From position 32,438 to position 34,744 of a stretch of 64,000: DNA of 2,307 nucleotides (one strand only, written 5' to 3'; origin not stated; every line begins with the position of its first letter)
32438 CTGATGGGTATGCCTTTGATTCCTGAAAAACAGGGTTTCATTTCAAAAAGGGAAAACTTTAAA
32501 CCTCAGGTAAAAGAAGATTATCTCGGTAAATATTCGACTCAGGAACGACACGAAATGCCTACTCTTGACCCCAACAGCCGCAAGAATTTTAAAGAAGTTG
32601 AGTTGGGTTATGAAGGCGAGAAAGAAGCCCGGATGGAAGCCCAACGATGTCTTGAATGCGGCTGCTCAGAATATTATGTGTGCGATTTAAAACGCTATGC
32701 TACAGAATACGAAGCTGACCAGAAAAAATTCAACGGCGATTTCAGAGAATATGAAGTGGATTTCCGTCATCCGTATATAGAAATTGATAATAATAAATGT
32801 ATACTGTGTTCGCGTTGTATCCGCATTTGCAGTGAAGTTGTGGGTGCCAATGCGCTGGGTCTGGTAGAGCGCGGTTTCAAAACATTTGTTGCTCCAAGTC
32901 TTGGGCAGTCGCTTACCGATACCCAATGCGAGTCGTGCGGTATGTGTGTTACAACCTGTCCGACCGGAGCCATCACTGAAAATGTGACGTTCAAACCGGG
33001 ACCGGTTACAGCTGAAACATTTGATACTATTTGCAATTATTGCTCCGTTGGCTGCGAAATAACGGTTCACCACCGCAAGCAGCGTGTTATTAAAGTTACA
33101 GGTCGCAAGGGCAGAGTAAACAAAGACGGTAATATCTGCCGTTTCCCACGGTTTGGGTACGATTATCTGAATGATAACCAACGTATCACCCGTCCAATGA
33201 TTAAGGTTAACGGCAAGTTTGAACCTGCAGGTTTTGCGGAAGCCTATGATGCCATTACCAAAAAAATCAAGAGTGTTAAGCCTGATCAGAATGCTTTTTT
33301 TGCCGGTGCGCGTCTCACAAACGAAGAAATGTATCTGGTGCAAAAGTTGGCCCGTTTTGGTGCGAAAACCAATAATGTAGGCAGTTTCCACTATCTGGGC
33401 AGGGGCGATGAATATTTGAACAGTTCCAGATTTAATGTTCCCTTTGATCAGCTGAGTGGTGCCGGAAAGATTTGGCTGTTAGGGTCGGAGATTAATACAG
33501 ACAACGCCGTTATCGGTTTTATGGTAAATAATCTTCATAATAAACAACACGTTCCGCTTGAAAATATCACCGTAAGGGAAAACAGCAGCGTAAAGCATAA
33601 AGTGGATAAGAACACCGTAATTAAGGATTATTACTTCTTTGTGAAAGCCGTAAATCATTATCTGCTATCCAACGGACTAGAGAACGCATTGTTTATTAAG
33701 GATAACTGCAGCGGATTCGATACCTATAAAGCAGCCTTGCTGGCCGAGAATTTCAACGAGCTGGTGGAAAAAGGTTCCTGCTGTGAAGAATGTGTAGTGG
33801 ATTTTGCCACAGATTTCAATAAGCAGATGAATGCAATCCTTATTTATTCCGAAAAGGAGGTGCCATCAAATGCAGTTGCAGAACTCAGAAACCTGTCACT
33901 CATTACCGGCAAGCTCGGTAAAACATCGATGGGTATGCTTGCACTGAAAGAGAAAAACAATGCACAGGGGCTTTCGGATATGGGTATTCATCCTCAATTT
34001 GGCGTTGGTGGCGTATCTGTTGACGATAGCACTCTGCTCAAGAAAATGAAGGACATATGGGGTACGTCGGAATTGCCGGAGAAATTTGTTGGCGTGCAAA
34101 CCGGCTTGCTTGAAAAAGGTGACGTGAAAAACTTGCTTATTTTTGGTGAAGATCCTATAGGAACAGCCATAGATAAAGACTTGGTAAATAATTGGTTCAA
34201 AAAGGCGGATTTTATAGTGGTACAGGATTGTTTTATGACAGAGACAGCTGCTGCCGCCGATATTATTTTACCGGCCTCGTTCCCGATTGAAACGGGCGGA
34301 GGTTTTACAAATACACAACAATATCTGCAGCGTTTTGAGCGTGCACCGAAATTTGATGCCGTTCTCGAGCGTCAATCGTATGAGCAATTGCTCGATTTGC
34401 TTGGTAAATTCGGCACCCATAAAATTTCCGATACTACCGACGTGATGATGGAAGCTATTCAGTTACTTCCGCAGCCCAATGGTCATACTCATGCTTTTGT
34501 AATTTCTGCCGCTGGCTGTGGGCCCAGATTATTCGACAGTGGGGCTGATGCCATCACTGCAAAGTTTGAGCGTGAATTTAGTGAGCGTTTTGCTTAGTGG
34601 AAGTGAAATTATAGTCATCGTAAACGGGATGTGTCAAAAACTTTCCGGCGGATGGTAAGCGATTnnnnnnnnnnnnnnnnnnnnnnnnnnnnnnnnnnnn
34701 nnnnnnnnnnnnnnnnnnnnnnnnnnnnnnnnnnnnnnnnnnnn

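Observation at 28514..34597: NuoE-like / HydB-like / (2Fe2S-GltD-4Fe4S-MopB-like) operon: candidate Bfu/Stn-type electron-bifurcating NADH-NADPH-ferredoxin enzyme with an extra domain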

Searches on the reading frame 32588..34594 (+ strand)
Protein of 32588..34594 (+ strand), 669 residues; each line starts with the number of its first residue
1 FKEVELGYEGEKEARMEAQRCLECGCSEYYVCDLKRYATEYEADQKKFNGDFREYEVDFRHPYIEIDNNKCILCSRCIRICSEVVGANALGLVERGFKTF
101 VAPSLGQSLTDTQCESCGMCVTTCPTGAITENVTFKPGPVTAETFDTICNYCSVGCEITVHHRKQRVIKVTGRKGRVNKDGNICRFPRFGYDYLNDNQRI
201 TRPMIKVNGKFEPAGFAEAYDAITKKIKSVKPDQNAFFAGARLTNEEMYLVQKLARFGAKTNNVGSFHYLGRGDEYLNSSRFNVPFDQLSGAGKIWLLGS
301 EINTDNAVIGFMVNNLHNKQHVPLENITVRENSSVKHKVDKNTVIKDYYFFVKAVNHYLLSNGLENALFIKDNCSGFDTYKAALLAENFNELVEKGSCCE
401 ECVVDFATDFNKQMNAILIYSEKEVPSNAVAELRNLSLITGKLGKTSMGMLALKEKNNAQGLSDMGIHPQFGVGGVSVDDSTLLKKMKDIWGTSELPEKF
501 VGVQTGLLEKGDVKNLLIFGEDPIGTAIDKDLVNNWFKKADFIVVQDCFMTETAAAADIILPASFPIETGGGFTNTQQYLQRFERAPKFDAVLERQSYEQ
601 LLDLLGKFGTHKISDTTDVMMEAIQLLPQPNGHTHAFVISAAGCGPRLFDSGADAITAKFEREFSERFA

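Call 15: search_solved_structures(query=window:32588-34594:+, max_evalue=1e-30, show_alignments=5)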
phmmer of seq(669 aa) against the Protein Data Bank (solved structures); distinct sequences matched with E-value up to 1e-30: 14.
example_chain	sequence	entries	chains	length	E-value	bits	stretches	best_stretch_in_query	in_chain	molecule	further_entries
9bov_A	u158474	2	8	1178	5.1e-74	253.3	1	10-468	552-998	Molybdopterin oxidoreductase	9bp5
8oh5_C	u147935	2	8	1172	3e-73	250.8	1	11-257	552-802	Formate dehydrogenase-O, major subunit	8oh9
8rqz_C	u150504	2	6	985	1.8e-61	211.9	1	146-635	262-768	Probable oxidoreductase YjgC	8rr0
9gzq_A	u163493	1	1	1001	1.9e-61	211.8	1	146-635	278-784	Probable oxidoreductase YjgC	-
6tg9_A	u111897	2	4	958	1.2e-54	189.3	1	56-265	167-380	Formate dehydrogenase subunit alpha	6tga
9wxb_B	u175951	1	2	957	1.7e-54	188.8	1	58-265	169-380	Formate dehydrogenase alpha subunit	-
7vw6_A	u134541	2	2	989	8.2e-53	183.3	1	55-632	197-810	Formate dehydrogenase | Tungsten-containing formate dehydrogenase alpha subunit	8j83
7e5z_A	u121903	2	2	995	8.4e-53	183.2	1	55-632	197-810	Formate dehydrogenase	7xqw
7qv7_S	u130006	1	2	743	2e-48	168.8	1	145-630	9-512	Hydrogen dependent carbon dioxide reductase subunit FdhF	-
7bkb_D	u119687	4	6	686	7e-47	163.7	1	146-589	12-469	Formate dehydrogenase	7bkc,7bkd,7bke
9t1s_L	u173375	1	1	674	4.4e-46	161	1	145-635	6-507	formate dehydrogenase (coenzyme F420)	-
9n5u_A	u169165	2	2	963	2.2e-42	148.8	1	1-209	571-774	NfnA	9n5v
1aa6_A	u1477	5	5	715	3.7e-40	141.4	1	147-634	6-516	FORMATE DEHYDROGENASE H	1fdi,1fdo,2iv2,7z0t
7t2r_A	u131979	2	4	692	1.2e-38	136.5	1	25-267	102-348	NiFe hydrogenase subunit A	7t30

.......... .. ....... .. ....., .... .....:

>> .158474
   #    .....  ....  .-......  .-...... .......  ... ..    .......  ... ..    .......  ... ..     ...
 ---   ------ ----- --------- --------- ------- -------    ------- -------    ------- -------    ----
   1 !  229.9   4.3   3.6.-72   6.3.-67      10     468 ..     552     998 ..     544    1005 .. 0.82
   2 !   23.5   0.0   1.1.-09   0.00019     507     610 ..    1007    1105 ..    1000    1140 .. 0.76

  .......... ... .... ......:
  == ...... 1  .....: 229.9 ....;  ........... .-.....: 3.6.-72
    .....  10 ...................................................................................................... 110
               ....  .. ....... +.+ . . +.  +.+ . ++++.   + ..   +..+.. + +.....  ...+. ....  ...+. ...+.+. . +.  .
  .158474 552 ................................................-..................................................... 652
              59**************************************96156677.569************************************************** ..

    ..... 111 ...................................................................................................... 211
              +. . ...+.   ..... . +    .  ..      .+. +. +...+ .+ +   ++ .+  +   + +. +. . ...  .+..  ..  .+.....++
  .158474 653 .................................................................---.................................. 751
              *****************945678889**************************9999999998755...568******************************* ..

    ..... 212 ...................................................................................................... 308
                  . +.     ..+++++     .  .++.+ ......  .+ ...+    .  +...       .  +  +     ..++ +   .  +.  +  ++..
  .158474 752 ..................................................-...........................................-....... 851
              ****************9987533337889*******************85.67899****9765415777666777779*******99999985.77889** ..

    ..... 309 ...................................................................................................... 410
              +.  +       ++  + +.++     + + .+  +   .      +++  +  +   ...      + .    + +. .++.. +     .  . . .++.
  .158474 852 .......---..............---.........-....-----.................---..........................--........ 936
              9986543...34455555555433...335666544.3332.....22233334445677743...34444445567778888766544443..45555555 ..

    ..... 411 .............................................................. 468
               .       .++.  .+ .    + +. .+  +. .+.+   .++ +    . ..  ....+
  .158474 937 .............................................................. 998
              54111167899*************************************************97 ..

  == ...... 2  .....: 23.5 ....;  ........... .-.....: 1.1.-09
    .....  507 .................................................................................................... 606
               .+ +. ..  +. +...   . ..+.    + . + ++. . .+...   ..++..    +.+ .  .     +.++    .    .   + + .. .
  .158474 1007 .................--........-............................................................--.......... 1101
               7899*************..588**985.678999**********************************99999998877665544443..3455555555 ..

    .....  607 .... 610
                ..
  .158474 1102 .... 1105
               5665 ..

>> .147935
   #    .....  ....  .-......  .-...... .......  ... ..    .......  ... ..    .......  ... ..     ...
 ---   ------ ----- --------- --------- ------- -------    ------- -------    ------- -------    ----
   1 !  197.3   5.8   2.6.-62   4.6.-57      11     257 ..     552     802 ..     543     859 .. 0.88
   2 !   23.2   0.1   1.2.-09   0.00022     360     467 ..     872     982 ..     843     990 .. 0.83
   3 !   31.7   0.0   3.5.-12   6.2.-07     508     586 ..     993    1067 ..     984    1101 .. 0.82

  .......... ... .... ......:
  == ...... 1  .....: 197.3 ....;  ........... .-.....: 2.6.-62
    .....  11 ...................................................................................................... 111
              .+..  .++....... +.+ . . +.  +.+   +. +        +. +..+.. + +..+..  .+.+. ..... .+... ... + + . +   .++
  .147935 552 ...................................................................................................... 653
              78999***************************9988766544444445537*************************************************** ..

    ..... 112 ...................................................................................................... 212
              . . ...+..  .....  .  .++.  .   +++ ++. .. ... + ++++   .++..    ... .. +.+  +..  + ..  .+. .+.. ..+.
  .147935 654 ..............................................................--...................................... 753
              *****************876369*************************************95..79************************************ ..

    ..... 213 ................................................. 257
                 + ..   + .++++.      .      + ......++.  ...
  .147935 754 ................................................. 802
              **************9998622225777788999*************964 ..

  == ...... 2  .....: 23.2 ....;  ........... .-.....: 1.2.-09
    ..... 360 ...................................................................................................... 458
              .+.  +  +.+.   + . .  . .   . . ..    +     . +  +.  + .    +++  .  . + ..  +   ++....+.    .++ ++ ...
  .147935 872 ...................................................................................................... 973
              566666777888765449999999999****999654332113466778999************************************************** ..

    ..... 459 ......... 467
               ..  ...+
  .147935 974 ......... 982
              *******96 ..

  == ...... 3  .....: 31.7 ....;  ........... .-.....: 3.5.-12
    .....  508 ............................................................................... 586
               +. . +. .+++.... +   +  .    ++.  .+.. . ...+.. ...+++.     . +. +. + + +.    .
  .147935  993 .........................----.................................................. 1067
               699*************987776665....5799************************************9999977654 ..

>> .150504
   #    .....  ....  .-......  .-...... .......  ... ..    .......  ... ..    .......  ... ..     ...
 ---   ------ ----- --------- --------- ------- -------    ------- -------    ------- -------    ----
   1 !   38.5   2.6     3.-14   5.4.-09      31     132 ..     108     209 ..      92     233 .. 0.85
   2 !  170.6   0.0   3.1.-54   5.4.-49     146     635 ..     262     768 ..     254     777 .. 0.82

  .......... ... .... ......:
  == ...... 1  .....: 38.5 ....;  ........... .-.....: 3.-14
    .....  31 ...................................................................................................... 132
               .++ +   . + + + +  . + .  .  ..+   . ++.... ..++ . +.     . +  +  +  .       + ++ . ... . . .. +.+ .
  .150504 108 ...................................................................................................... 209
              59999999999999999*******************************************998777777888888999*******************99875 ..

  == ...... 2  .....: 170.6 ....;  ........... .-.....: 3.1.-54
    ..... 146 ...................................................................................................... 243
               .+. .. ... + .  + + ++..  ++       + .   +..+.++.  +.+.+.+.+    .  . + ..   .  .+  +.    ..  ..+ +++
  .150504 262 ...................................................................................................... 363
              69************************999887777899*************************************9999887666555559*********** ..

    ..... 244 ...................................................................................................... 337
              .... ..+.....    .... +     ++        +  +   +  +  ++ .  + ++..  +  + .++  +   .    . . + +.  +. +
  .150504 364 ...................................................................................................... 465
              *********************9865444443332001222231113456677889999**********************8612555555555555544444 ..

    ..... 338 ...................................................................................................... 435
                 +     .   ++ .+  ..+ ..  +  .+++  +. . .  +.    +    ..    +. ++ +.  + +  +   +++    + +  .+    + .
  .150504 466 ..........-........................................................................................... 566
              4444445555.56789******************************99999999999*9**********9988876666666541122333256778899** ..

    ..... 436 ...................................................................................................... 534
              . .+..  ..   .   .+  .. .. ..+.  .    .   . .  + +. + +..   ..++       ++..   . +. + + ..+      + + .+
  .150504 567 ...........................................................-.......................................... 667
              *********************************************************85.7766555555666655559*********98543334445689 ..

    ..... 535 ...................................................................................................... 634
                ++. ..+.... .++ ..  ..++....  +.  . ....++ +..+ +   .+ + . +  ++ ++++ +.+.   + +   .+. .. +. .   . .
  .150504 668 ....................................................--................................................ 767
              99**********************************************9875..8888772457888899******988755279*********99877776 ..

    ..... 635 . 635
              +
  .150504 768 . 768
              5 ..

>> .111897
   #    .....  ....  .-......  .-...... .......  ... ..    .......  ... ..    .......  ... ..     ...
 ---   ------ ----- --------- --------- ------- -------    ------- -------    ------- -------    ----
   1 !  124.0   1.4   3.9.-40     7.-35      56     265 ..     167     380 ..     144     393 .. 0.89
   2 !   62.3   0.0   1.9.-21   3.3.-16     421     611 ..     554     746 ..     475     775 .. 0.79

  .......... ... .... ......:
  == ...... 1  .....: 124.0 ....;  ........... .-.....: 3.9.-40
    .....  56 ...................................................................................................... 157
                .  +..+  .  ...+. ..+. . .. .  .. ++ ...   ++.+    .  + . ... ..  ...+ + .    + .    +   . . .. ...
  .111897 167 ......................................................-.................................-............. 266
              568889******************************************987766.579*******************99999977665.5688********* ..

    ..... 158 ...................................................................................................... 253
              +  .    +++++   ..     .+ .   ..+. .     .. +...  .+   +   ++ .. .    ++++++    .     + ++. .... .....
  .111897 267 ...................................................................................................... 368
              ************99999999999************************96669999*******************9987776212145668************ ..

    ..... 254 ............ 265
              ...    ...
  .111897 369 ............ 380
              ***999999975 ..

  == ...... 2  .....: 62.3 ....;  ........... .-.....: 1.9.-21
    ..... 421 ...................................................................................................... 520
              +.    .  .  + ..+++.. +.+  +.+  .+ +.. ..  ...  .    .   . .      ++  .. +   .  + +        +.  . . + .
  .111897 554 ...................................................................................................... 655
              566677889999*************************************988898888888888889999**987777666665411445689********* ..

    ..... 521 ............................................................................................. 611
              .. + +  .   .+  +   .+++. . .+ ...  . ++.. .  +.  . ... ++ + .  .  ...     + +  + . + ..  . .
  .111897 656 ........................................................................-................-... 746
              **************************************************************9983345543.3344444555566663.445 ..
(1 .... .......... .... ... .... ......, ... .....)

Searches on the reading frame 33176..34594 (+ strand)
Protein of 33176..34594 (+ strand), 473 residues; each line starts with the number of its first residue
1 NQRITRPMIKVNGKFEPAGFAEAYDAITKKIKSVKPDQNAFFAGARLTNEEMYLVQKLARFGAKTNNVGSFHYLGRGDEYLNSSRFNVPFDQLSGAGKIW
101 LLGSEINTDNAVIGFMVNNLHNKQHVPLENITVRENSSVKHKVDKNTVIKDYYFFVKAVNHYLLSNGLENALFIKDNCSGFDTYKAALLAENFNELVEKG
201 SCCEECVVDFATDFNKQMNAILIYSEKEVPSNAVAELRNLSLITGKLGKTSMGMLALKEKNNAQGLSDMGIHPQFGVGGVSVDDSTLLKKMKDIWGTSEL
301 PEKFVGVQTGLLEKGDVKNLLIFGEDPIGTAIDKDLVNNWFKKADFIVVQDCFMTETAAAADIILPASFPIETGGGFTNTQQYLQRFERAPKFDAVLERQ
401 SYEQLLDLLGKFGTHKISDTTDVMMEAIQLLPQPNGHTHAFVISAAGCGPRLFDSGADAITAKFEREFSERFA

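Call 52: search_solved_structures(query=window:33176-34594:+, max_evalue=0.00001)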
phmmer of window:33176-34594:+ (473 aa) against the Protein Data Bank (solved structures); distinct sequences matched with E-value up to 0.00001: 18.
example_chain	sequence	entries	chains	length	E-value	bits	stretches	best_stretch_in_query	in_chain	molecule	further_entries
7bkb_D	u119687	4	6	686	3.7e-40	141.6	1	2-392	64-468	Formate dehydrogenase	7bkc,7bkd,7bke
9t1s_L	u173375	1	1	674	1.5e-39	139.6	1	2-439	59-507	formate dehydrogenase (coenzyme F420)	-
7qv7_S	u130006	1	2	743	2.2e-38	135.7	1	2-434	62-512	Hydrogen dependent carbon dioxide reductase subunit FdhF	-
8rqz_C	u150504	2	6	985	7.8e-38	133.9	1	2-439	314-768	Probable oxidoreductase YjgC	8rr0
9gzq_A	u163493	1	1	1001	8.1e-38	133.9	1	2-439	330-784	Probable oxidoreductase YjgC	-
1aa6_A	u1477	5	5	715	1.4e-29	106.7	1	3-438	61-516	FORMATE DEHYDROGENASE H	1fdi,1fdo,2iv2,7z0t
7vw6_A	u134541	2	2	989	4.7e-28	101.7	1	15-436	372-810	Formate dehydrogenase | Tungsten-containing formate dehydrogenase alpha subunit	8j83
7e5z_A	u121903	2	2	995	4.8e-28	101.7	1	15-436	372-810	Formate dehydrogenase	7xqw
6tg9_A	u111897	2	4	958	2.6e-22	82.8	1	225-415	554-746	Formate dehydrogenase subunit alpha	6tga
9wxb_B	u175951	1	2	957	9.5e-22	80.9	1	157-391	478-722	Formate dehydrogenase alpha subunit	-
8oh5_C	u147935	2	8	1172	9e-20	74.4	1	312-390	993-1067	Formate dehydrogenase-O, major subunit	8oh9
9bov_A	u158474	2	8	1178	3.8e-18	69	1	2-272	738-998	Molybdopterin oxidoreductase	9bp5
2jio_A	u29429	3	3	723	1.8e-08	37.1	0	237-378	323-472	PERIPLASMIC NITRATE REDUCTASE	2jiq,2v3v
2jim_A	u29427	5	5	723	1.8e-08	37.1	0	237-378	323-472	PERIPLASMIC NITRATE REDUCTASE | PROTEIN (PERIPLASMIC NITRATE REDUCTASE)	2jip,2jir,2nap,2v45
8e9g_G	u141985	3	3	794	1.3e-07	34.3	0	258-410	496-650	NADH-quinone oxidoreductase subunit G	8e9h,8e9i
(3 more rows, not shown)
